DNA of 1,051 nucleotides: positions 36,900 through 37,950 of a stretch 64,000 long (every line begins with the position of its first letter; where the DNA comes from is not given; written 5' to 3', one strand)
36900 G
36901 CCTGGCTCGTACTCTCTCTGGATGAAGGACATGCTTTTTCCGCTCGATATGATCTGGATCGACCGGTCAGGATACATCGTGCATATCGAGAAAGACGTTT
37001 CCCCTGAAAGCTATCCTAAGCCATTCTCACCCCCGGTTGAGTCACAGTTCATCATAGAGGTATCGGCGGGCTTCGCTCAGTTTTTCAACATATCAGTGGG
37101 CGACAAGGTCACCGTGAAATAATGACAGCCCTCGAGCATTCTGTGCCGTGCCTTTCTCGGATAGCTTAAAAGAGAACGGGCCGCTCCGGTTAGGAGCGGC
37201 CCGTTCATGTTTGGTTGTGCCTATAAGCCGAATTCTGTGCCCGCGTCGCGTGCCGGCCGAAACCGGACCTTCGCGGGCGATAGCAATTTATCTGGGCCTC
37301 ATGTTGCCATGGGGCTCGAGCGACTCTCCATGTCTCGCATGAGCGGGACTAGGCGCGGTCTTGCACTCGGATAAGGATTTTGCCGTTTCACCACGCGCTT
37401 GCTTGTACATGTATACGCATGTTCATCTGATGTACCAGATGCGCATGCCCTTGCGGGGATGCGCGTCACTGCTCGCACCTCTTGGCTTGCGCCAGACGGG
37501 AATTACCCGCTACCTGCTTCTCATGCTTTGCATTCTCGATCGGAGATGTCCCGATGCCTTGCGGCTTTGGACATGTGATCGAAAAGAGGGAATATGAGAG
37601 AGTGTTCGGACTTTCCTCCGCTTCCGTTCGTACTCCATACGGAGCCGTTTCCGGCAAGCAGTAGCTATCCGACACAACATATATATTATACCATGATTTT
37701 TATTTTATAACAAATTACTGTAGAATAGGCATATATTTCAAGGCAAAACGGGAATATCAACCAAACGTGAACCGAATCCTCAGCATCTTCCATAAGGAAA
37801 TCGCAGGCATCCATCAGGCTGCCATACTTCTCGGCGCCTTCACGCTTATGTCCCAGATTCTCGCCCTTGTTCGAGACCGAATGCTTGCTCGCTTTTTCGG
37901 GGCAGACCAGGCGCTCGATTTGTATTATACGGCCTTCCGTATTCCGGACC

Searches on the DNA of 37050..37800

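Call 72: search_rna_families(source=window, start=37050, end=37800, threshold=evalue, max_evalue=1)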
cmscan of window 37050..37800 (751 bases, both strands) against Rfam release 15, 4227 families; matches with E-value up to 1: 6.
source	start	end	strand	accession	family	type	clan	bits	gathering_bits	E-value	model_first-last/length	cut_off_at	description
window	37208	37680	-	RF00010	RNaseP_bact_a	Gene; ribozyme;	CL00002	60.4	100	6.9e-18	1-367/367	no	Bacterial RNase P class A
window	37170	37232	-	RF00506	Thr_leader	Cis-reg; leader;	-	25.5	55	0.019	1-118/118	no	Threonine operon leader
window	37172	37225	-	RF00382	DnaX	Cis-reg; frameshift_element;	-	22.4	35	0.016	1-65/65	no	DnaX ribosomal frameshifting element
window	37168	37208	+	RF00382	DnaX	Cis-reg; frameshift_element;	-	19.5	35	0.09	24-65/65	no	DnaX ribosomal frameshifting element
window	37171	37292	-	RF02828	Scr3920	Gene; sRNA;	-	18.6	88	0.43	1-125/125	no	Streptomyces RNA 3920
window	37158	37230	+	RF00244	mir-26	Gene; miRNA;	-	17.4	57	0.44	1-81/81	no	mir-26 microRNA precursor family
